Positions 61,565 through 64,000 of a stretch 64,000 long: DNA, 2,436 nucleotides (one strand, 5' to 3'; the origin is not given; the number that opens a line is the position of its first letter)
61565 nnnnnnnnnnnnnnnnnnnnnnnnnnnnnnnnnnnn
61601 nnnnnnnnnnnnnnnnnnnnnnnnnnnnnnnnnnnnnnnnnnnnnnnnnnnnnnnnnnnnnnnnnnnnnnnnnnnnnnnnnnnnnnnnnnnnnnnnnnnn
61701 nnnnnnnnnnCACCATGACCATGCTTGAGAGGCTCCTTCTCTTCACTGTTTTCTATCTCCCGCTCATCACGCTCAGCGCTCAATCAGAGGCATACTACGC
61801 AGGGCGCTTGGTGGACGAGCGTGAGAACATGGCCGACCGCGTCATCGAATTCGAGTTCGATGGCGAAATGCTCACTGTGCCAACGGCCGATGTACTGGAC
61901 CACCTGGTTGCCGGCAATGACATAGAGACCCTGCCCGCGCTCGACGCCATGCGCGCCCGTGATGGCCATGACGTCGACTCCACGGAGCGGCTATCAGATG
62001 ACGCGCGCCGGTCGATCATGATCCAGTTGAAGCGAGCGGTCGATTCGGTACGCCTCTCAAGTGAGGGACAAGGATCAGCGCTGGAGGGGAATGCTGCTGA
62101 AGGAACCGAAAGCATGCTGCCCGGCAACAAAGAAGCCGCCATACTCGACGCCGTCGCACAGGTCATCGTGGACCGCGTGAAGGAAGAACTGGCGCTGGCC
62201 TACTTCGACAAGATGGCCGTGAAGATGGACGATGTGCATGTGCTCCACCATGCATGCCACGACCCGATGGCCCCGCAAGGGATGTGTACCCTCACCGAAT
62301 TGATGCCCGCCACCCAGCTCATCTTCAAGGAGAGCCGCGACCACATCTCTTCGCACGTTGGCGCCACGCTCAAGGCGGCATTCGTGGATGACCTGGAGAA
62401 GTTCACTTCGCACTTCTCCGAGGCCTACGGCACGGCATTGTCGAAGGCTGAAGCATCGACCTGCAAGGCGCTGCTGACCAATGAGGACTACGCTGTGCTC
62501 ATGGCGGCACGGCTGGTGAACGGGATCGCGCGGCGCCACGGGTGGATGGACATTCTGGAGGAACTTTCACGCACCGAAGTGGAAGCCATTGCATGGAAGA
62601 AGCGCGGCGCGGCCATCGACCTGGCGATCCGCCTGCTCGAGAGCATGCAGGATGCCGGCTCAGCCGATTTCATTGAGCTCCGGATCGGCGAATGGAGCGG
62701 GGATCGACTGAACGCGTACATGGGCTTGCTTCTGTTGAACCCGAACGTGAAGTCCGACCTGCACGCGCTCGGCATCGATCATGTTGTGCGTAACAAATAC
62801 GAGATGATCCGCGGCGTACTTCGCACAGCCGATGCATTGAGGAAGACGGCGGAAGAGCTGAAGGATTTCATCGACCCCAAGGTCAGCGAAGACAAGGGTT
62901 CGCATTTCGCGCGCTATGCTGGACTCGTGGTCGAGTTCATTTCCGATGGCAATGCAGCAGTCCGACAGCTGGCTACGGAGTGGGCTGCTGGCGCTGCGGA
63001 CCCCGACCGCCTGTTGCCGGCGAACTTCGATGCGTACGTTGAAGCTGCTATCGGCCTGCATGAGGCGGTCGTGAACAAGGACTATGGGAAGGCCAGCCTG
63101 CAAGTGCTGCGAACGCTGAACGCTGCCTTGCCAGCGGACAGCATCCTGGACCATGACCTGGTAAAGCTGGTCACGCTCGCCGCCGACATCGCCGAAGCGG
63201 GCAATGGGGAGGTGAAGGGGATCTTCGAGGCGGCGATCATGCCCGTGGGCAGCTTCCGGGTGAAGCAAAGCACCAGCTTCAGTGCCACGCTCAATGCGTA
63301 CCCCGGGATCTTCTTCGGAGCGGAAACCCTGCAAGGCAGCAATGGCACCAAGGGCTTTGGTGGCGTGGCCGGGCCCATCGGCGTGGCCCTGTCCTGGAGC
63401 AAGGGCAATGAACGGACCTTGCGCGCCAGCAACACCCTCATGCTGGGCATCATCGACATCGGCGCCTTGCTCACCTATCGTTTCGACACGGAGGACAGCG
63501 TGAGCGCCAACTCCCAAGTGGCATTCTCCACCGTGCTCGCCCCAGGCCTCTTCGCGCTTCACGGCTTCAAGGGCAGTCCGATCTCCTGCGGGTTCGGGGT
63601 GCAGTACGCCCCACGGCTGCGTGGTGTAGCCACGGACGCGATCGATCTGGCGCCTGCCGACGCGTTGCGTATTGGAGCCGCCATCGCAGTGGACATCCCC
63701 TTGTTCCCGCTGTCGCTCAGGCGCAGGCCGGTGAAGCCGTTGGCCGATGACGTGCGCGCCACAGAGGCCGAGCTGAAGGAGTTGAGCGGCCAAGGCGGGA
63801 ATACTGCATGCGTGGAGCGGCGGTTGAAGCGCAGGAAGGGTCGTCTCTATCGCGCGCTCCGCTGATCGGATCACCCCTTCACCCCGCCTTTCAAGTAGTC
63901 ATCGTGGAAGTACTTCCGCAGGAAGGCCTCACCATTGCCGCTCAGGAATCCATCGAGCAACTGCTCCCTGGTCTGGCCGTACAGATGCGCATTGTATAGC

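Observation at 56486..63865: Tight seven-gene operon of uncharacterised proteins led by an SH3b plus NlpC/P60-like (TIGR02594-type) hydrolase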

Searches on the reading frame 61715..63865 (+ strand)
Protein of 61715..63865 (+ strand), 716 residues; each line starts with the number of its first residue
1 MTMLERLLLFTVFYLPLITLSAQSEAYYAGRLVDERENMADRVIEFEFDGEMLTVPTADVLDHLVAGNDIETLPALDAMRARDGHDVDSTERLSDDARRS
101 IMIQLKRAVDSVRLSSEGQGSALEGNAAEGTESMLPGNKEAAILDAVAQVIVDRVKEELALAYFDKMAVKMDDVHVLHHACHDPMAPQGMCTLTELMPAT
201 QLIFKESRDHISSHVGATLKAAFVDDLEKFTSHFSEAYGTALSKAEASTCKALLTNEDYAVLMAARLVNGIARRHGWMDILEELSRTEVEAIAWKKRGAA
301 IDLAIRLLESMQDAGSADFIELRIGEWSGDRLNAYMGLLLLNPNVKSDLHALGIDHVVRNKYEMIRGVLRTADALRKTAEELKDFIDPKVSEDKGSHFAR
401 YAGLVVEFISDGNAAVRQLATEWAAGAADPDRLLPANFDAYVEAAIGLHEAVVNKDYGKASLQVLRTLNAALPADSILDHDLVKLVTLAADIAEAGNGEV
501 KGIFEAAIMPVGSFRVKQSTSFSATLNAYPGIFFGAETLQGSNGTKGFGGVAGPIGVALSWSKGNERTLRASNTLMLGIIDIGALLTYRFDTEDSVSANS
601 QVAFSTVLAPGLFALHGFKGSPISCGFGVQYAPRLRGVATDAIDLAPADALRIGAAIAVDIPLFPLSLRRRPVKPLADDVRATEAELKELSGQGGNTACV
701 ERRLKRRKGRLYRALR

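Call 3: search_protein_families(library=pfam, proteins=[window:61715-63865:+], max_evalue=0.1)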
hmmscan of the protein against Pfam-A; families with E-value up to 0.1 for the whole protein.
window:61715-63865:+ (716 aa): 0 families

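Call 4: search_protein_families(library=ncbifam, proteins=[window:61715-63865:+], max_evalue=0.1)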
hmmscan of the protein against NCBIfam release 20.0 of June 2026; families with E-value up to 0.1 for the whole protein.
window:61715-63865:+ (716 aa): 0 families

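Call 5: search_protein_families(library=padloc, proteins=[window:61715-63865:+], max_evalue=0.1)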
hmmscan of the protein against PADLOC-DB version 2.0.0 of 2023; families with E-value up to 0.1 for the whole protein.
window:61715-63865:+ (716 aa): 0 families

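Call 8: search_protein_families(library=phrogs, proteins=[window:61715-63865:+], max_evalue=0.1)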
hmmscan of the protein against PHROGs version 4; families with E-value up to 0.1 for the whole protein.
window:61715-63865:+ (716 aa): 0 families

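Call 14: find_homologous_proteins(query=window:61715-63865:+)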
Query window:61715-63865:+ (716 aa): 8 proteins with E <= 0.001 among 8000 candidates.
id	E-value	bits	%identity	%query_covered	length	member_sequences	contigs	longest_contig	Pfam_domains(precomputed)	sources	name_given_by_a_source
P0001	0.0e+0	1570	100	100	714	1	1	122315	-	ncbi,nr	ncbi:MAG: hypothetical protein IPL52_07600 [Flavobacteriales bacterium]|nr:hypothetical protein [Fla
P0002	0.0e+0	1372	88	100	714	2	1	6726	-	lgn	-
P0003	9.3e-243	825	56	99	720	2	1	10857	-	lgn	-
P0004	4.2e-225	767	53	100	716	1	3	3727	-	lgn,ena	-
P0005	4.2e-179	615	47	97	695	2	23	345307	-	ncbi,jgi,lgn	-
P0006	1.3e-134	468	46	77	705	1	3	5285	-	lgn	-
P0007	7.7e-134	466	39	96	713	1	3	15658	-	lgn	-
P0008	2.0e-129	451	40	98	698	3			-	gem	-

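Call 15: find_encoding_contigs(protein=P0005, flank=10000, max_places=4)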
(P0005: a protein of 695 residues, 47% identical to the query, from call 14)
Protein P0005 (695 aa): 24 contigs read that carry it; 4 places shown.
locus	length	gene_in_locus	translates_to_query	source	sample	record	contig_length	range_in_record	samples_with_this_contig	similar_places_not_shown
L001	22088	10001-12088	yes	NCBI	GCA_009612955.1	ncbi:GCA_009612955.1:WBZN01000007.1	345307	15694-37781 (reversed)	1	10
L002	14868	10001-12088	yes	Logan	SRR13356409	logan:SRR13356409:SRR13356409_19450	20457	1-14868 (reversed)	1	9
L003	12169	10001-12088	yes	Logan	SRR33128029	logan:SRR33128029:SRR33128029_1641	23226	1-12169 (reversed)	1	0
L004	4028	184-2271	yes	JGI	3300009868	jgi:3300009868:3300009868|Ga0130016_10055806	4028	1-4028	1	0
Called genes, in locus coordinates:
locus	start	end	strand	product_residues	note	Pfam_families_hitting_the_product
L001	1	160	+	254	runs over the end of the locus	PF02586:SRAP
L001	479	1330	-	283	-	-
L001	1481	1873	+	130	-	-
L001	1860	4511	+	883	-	PF01663:Phosphodiest, PF00515:TPR_1 (faint), PF21033:RMD1-3 (faint), PF14559:TPR_19 (weak), PF12895:ANAPC3, PF13414:TPR_11, PF13432:TPR_16, PF14559:TPR_19 (weak), +6 more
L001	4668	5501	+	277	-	PF18962:Por_Secre_tail (weak)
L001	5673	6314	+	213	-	PF08239:SH3_3, PF05257:CHAP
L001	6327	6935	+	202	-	-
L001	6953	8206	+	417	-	-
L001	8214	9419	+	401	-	PF04909:Amidohydro_2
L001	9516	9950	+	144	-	PF18022:Lectin_C_term, PF18021:Agglutinin_C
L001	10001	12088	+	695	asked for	-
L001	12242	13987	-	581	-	-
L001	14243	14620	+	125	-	-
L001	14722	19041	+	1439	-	PF00873:ACR_tran, PF02321:OEP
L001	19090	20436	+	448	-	PF00364:Biotin_lipoyl (faint), PF25917:BSH_RND, PF25919:BSH_CusB (weak), PF25973:BSH_CzcB, PF25984:BSH_YknX (weak), PF25954:Beta-barrel_RND_2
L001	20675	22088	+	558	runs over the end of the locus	-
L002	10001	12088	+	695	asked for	-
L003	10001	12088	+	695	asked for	-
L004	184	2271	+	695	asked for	-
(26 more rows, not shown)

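Call 16: find_encoding_contigs(protein=P0007, flank=10000, max_places=3)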
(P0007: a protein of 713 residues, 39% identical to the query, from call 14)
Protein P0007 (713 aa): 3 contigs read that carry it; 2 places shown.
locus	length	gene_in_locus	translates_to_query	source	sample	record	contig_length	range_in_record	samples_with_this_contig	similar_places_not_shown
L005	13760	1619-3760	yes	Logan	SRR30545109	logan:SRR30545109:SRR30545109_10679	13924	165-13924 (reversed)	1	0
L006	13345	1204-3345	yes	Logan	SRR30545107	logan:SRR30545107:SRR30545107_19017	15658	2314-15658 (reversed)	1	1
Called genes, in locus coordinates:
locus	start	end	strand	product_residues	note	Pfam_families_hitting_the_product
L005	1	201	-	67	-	?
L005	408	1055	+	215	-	PF08239:SH3_3 (weak), PF05257:CHAP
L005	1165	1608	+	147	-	PF18021:Agglutinin_C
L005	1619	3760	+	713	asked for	-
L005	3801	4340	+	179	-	-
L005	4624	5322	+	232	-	-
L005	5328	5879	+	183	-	-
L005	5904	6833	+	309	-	-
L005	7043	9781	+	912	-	PF00004:AAA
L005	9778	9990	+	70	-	-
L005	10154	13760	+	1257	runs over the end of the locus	?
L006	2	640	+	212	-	?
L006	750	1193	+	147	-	PF18021:Agglutinin_C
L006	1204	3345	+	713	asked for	-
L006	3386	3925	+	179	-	-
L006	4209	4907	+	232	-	-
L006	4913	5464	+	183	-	-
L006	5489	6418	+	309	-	-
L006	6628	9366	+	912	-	PF00004:AAA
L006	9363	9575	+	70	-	-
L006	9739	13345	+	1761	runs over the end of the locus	PF00270:DEAD, PF00271:Helicase_C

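Call 17: find_encoding_contigs(protein=P0003, flank=10000, max_places=3)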
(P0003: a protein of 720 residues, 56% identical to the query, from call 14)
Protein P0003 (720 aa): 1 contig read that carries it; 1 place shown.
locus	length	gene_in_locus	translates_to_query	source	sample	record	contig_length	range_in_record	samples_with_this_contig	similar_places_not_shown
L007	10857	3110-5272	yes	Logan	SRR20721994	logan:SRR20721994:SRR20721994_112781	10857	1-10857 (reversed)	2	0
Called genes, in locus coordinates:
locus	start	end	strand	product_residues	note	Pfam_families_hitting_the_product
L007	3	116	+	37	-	?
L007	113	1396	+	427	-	-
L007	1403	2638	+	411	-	PF04909:Amidohydro_2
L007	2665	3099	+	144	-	PF18022:Lectin_C_term (weak), PF18021:Agglutinin_C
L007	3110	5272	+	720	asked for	-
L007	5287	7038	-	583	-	PF01244:Peptidase_M19 (weak)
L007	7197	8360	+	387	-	PF13271:DUF4062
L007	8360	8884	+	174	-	-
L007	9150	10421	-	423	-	PF00278:Orn_DAP_Arg_deC, PF02784:Orn_Arg_deC_N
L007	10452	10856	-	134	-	?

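Call 18: find_encoding_contigs(protein=P0001, flank=10000, max_places=3)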
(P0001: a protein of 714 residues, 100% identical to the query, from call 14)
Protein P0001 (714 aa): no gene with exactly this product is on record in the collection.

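Call 30: search_protein_representatives(protein=window:61715-63865:+)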
Query: 716 residues. Proteins with E-value up to 0.001 (for the whole library): 3053; up to 1e-10: 2020; up to 1e-30: 57. The best 150 are listed.
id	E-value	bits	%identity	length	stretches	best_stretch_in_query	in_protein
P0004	1.3e-225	767.0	53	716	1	5-712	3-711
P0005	1.3e-179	615.0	48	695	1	19-707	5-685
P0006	4.1e-135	468.0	46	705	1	126-671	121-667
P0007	2.4e-134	465.5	40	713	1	7-688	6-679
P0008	6.2e-130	450.9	41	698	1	5-705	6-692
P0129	4.3e-124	431.6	40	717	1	5-670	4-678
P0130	3.5e-58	213.8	35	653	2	301-672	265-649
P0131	3.8e-49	184.0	35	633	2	446-669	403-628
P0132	6.6e-49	183.2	32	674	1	137-670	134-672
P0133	7.3e-47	176.4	31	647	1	133-671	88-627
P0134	6.1e-46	173.4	34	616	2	443-672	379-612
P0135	1.2e-45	172.4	32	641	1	139-668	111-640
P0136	1.9e-45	171.7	38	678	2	445-674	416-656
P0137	5.3e-44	167.0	29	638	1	130-671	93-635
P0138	3.1e-43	164.4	29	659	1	135-668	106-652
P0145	1.4e-36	142.4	41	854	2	493-665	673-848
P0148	4.2e-35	137.6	34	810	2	452-708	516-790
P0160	1.5e-32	129.2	41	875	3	451-639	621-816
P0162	3.3e-32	128.0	32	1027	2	446-674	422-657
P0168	1.5e-31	125.8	32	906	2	358-650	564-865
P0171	2.9e-31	124.9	36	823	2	428-667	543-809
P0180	9.3e-31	123.2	36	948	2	496-670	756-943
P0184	2.0e-30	122.1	38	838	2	476-669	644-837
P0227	5.9e-28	114.0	39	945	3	573-667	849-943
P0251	2.9e-27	111.7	36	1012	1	465-665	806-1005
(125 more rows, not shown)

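Call 32: search_protein_families(library=pfam, alignment_id=A2, max_evalue=0.001)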
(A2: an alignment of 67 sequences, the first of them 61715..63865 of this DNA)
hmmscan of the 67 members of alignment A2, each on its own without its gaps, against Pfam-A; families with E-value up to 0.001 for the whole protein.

A. member 1, window:61715-63865:+ (716 aa): 0 families

B. families by the number of members that match (of 67 scanned): 2 families
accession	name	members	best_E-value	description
PF05990.18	DUF900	1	8.7e-05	Alpha/beta hydrolase of unknown function (DUF900)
PF19962.4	EAD9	1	0.00053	Effector-associated domain 9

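Call 35: find_encoding_contigs(protein=P0132, flank=8000, max_places=3)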
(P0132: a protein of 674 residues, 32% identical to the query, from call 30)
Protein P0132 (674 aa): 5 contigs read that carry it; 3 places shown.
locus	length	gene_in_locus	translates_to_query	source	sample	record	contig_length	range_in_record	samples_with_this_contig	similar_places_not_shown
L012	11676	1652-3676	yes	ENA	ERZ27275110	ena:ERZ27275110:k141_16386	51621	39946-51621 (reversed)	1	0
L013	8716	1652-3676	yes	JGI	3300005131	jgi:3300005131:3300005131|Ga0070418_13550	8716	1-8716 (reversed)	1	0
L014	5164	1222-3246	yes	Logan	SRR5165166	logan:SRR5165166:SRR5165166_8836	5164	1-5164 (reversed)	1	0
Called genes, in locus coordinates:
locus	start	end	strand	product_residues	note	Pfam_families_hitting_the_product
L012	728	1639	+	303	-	-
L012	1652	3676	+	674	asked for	-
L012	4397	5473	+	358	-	PF09339:HTH_IclR (faint), PF13784:Fic_N, PF02661:Fic, PF08279:HTH_11 (faint), PF21248:SoFic-like_C, PF13730:HTH_36 (faint)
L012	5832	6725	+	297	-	PF10543:ORF6N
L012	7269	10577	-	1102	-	PF05572:Peptidase_M43, PF18962:Por_Secre_tail (weak)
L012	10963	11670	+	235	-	-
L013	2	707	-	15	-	?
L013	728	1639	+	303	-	-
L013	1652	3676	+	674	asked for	-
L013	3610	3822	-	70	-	-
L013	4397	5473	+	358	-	PF09339:HTH_IclR (faint), PF13784:Fic_N, PF02661:Fic, PF08279:HTH_11 (faint), PF21248:SoFic-like_C, PF13730:HTH_36 (faint)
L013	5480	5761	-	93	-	-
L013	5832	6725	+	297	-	PF10543:ORF6N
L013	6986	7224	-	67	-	-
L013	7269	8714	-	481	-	?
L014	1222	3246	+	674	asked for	-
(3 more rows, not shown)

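Call 45: predict_structure(alignment_id=A2)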
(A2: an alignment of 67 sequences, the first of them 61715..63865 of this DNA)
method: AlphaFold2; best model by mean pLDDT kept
length: 716 residues; sequences in the alignment: 67
mean_pLDDT: 82.1   pTM: 0.66
mean pLDDT of the five models: 82.1, 81.5, 80.2, 79.9, 79.6
residues with pLDDT >= 90: 250; 70-90: 348; 50-70: 86; < 50: 32
segments of 3 or more residues with pLDDT < 50: 113-138, 508-512
pLDDT, mean of each block of 10 residues (from residue 1): 85 70 80 87 87 88 84 71 63 82 80 40 28 37 66 71 84 88 79 94 86 82 94 94 84 86 93 90 84 88 92 83 81 88 89 74 79 88 85 91 93 86 67 82 95 93 94 82 84 78 61 75 93 93 89 94 87 96 82 60 81 96 95 67 67 95 85 84 96 93 95 78
secondary structure, 60 per line:
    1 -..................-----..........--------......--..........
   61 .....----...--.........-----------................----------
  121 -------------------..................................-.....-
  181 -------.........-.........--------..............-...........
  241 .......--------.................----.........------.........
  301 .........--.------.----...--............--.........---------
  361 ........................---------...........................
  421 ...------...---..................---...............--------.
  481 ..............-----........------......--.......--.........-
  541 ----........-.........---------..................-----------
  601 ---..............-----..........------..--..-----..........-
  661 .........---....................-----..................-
elements in order (helices of 4 or more, strands of 3 or more residues): H2-19 H25-34 E43-48 E51-56 H57-65 H75-83 H95-110 H140-173 E175-179 E188-192 H193-196 H198-206 H215-228 H230-247 H256-272 H277-285 H292-309 H329-340 H343-351 H361-384 H394-423 H436-453 H457-471 H480-494 H500-507 H514-519 E522-528 E531-539 E545-552 E554-562 E572-581 H582-586 E587-589 H604-607 E608-617 E623-632 E650-659 E661-669 H673-692 H698-715

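Call 60: search_protein_families(library=pfam, proteins=[L007:5287-7038:-, L001:6327-6935:+, L005:3801-4340:+, L005:4624-5322:+, L005:5328-5879:+, L005:5904-6833:+, L005:7043-9781:+, L007:7197-8360:+, L007:8360-8884:+], max_evalue=0.01)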
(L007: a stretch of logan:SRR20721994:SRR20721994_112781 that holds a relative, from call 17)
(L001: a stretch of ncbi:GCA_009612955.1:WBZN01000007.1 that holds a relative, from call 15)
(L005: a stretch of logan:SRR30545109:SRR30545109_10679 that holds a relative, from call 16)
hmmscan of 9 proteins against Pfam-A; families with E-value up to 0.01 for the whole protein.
L007:5287-7038:- (583 aa): 1 family
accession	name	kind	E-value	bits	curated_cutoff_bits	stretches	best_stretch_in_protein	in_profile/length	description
PF01244.27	Peptidase_M19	-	1e-08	35.2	26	1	378-532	214-304/319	Membrane dipeptidase (Peptidase family M19)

L001:6327-6935:+ (202 aa): 0 families

L005:3801-4340:+ (179 aa): 2 families
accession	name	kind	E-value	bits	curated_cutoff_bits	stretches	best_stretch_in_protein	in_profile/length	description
PF23600.1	DUF7139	-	0.00083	19.4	30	1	5-88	16-101/150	Domain of unknown function (DUF7139)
PF13564.11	DoxX_2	-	0.0022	18.5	26.3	0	5-88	25-102/103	DoxX-like family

L005:4624-5322:+ (232 aa): 0 families

L005:5328-5879:+ (183 aa): 1 family
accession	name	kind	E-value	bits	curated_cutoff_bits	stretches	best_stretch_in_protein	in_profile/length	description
PF24284.1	DUF7472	-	0.003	18.1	27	0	71-106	15-47/65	Family of unknown function (DUF7472)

L005:5904-6833:+ (309 aa): 0 families

L005:7043-9781:+ (912 aa): 8 families
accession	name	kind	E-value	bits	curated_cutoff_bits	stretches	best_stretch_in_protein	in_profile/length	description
PF00004.35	AAA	-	1.3e-20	74.6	21.2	1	594-730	1-127/131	ATPase family associated with various cellular activities (AAA)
PF13191.12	AAA_16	-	0.0002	22.4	32.6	1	589-618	23-51/167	AAA ATPase domain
PF13401.12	AAA_22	-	0.00031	21.5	27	1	593-624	7-41/130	AAA domain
PF07728.20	AAA_5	-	0.00075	20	22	1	594-660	2-76/139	AAA domain (dynein-related subfamily)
PF05496.18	RuvB_N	-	0.00081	19.6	27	1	588-620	30-62/159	Holliday junction DNA helicase RuvB P-loop domain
PF05729.18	NACHT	-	0.0016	18.7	26.7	0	594-613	3-22/167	NACHT domain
PF13521.12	AAA_28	-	0.0023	18.6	27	1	595-620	3-28/164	AAA domain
PF20720.3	nSTAND3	-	0.0054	16.9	27.2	0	594-615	20-41/155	Novel STAND NTPase 3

L007:7197-8360:+ (387 aa): 1 family
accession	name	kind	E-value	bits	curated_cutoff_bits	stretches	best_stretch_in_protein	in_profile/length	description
PF13271.11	DUF4062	-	2.2e-23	82.7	24.7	1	12-106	1-82/82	Domain of unknown function (DUF4062)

L007:8360-8884:+ (174 aa): 2 families
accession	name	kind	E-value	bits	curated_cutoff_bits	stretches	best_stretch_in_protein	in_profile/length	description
PF06094.17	GGACT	-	3.4e-05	24.8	22.8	1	5-118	1-104/120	Gamma-glutamyl cyclotransferase, AIG2-like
PF04752.17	ChaC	-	0.0043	17.6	21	1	5-114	3-109/176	ChaC-like protein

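Call 72: search_protein_families(library=pfam, proteins=[P0162, P0251, P0180, P0227, P0168, P0160, P0145, P0184, P0171, P0148], max_evalue=0.01)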
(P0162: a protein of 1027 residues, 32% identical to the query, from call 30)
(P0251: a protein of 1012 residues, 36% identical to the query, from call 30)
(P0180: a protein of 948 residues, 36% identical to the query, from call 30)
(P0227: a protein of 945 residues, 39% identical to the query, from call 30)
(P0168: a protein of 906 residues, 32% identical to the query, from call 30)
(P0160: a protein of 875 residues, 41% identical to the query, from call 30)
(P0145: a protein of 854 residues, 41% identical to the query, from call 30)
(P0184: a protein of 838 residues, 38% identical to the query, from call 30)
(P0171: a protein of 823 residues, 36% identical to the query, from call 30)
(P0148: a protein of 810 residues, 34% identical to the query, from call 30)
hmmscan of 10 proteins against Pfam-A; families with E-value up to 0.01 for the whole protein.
P0162 (1027 aa): 1 family
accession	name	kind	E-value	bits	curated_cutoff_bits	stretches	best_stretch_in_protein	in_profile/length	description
PF05990.18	DUF900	-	8.7e-05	22.5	20.5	1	845-952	75-168/232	Alpha/beta hydrolase of unknown function (DUF900)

P0251 (1012 aa): 0 families

P0180 (948 aa): 0 families

P0227 (945 aa): 0 families

P0168 (906 aa): 0 families

P0160 (875 aa): 0 families

P0145 (854 aa): 0 families

P0184 (838 aa): 0 families

P0171 (823 aa): 0 families

P0148 (810 aa): 1 family
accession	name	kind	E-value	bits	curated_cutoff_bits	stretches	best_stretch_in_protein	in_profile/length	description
PF19962.4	EAD9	-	0.00053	20.1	25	1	763-810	12-59/62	Effector-associated domain 9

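Call 73: search_dna_similar(query=window:61715-63865:+, collection=phages, mode=protein, max_evalue=0.001, max_rows=10)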
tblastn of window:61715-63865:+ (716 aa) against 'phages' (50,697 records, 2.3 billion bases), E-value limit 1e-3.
No match.
